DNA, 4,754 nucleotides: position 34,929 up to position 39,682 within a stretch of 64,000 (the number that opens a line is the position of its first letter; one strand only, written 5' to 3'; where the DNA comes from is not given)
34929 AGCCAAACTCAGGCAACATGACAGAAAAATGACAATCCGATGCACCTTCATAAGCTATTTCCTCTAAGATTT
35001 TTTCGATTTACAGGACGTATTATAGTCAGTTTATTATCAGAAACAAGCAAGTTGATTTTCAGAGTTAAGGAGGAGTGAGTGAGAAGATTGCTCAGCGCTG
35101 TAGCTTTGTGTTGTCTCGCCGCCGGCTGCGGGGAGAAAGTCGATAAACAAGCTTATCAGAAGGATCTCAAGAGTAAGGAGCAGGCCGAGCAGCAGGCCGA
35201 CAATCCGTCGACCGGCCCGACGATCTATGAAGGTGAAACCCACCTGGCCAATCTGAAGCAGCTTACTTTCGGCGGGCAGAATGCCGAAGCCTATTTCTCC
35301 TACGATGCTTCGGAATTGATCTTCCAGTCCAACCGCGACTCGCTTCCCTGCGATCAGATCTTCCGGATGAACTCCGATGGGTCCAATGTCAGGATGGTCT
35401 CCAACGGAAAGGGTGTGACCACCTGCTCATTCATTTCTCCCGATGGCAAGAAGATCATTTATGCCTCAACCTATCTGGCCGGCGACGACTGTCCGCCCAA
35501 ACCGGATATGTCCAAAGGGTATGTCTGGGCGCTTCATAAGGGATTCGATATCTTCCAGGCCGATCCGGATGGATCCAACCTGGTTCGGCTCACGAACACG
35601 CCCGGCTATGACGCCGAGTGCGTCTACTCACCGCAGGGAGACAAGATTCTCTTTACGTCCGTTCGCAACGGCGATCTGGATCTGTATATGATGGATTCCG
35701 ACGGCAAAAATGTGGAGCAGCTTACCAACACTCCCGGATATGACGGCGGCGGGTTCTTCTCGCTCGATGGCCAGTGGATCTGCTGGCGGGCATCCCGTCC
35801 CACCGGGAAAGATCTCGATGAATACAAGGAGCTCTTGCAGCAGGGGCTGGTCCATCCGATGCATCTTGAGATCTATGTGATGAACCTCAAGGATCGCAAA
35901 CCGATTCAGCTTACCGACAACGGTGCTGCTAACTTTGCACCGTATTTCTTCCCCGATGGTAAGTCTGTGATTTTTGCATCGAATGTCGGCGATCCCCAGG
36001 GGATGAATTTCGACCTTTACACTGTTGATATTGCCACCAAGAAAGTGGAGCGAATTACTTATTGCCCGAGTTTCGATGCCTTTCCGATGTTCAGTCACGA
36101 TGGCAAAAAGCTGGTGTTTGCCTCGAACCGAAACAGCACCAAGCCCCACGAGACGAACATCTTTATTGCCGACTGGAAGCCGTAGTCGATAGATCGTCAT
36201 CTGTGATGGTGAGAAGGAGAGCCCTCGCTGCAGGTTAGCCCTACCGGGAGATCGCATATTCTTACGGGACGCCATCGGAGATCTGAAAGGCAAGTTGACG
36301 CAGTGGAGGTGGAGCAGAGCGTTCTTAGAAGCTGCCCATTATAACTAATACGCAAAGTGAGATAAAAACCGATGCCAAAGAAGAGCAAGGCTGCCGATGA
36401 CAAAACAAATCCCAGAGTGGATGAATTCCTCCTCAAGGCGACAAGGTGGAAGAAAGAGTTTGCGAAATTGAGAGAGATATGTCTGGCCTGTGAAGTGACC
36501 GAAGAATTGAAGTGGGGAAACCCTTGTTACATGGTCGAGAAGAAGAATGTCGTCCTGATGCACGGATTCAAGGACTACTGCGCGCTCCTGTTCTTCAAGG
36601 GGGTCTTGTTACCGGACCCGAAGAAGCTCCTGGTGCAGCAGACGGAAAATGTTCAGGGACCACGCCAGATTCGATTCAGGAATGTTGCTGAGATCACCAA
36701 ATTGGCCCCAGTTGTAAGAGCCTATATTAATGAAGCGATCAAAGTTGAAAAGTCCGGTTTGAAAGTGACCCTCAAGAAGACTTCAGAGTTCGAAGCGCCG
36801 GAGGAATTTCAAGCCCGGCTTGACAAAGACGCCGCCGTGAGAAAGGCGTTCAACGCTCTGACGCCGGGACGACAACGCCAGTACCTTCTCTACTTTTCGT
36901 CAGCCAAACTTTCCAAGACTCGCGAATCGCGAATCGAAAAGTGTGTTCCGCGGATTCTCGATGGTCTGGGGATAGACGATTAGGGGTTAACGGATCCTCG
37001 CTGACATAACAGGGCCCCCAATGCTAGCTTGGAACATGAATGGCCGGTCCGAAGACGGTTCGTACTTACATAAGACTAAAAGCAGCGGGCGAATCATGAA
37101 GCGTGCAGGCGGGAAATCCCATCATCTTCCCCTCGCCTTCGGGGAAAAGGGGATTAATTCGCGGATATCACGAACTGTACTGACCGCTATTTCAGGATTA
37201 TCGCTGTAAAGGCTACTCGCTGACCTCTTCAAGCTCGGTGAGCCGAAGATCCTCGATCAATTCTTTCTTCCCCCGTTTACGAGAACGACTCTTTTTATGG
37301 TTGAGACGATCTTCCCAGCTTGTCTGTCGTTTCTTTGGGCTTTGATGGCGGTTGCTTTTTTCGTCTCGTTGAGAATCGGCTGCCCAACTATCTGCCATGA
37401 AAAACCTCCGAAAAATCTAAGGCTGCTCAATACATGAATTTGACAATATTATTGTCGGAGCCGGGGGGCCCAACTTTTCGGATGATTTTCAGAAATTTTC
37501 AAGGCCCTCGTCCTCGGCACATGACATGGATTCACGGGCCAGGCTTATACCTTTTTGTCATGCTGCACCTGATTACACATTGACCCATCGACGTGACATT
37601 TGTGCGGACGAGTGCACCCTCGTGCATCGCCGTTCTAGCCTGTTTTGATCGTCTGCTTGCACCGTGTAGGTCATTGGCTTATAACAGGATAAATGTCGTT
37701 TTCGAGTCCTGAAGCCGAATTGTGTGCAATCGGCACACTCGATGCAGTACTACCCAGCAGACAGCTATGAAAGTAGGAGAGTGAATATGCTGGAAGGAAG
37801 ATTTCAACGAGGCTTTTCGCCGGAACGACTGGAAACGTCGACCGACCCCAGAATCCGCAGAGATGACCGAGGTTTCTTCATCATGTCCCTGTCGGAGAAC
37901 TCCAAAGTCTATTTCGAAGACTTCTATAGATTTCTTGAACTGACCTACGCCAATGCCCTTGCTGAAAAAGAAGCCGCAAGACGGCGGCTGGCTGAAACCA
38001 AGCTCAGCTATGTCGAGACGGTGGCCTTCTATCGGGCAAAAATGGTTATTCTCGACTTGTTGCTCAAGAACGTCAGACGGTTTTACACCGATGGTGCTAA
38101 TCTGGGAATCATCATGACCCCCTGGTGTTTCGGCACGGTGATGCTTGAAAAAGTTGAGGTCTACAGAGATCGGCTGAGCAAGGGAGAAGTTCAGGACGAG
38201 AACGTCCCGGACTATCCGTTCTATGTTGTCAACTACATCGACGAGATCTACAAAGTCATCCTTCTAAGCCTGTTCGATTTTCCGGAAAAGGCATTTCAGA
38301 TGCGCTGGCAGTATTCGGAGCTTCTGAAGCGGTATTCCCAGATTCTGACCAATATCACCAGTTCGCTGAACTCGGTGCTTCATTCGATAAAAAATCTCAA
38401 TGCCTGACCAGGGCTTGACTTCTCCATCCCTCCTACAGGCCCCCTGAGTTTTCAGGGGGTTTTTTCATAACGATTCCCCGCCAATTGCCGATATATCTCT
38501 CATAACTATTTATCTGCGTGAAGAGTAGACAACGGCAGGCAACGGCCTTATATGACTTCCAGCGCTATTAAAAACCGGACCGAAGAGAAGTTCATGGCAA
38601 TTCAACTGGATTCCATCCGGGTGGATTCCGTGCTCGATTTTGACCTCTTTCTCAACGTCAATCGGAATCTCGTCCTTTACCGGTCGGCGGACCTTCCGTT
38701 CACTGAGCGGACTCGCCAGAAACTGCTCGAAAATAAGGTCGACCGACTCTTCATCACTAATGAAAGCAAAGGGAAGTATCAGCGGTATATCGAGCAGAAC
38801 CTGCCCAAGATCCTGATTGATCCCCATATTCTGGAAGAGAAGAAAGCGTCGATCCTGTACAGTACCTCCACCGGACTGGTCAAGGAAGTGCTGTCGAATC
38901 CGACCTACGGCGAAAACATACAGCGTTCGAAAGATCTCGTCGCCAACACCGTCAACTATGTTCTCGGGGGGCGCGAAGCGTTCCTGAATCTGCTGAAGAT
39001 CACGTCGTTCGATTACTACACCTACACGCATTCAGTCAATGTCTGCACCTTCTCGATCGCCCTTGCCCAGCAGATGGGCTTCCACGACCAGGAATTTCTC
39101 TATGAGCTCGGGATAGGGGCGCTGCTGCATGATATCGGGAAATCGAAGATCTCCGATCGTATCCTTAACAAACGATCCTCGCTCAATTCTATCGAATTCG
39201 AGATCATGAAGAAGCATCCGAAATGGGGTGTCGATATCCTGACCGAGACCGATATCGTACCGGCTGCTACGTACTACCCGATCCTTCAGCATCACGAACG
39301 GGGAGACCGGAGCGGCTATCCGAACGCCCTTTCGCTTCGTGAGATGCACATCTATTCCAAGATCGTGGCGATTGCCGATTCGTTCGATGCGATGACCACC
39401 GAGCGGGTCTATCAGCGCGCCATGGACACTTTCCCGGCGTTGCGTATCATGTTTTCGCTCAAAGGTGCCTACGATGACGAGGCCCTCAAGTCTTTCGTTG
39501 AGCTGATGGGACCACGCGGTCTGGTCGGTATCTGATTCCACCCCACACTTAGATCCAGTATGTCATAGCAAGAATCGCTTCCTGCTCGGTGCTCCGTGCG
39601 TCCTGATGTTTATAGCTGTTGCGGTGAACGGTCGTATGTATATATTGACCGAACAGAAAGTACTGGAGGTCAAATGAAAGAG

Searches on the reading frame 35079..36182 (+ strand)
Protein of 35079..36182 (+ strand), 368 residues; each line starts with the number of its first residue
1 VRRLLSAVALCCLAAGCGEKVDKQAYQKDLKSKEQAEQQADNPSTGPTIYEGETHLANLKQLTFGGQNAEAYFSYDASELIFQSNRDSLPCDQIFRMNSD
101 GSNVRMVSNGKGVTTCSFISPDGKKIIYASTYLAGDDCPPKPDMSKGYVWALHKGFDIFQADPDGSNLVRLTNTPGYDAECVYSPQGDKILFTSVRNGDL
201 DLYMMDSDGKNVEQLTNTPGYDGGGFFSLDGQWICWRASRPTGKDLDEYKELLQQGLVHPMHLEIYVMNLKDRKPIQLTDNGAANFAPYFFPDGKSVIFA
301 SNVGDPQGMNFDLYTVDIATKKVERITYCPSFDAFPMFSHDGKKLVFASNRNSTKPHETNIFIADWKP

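Call 80: search_protein_families(library=ncbifam, proteins=[window:35079-36182:+], max_evalue=0.00001)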
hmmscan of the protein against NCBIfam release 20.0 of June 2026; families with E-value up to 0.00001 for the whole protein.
window:35079-36182:+ (368 aa): 6 families
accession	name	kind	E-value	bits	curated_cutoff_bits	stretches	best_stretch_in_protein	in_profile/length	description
TIGR02800.1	propeller_TolB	equivalog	5.5e-47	160.6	343.15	3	264-354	216-302/418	Tol-Pal system beta propeller repeat protein TolB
NF053518.1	DipepPtdsDpp5Prph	equivalog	3e-22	78.9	900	1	157-249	43-135/655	dipeptidyl-peptidase Dpp5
NF003124.0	PRK04043.1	equivalog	3.5e-19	68.9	428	0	156-215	257-316/419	Tol-Pal system protein TolB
NF002183.0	PRK01029.1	equivalog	1.2e-15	57.5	405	0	63-131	279-346/429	Tol-Pal system protein TolB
NF052339.1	hydrazine_alpha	equivalog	1.4e-08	33.1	800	0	53-136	89-179/804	hydrazine synthase subunit alpha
NF053607.1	CHU_0125_OmpA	equivalog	2.4e-07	29.7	620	0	331-353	274-296/639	CHU_0125 family OmpA-like outer membrane integrity protein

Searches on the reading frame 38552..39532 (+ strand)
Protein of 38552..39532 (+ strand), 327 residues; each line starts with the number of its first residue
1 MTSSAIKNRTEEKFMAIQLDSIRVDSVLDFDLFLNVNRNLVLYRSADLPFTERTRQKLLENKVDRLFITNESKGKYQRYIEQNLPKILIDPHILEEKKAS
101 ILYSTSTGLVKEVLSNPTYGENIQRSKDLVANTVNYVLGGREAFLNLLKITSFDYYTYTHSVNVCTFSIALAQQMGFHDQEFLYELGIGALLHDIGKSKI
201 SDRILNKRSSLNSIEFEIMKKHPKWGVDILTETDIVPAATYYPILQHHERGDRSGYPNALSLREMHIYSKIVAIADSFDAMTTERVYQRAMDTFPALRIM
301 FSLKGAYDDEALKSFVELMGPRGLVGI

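Call 80: search_protein_families(library=ncbifam, proteins=[window:38552-39532:+], max_evalue=0.00001)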
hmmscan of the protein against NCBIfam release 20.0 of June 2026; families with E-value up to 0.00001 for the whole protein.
window:38552-39532:+ (327 aa): 2 families
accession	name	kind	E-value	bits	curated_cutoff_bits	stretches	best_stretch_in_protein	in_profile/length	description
NF053512.1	nitric_RR_NosR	exception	3.2e-18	66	400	1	144-319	181-354/422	response regulator c-di-GMP phosphodiesterase, NosR family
TIGR00277.1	HDIG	domain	1.8e-07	30.9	27.6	1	157-248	5-82/84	HDIG domain-containing metalloprotein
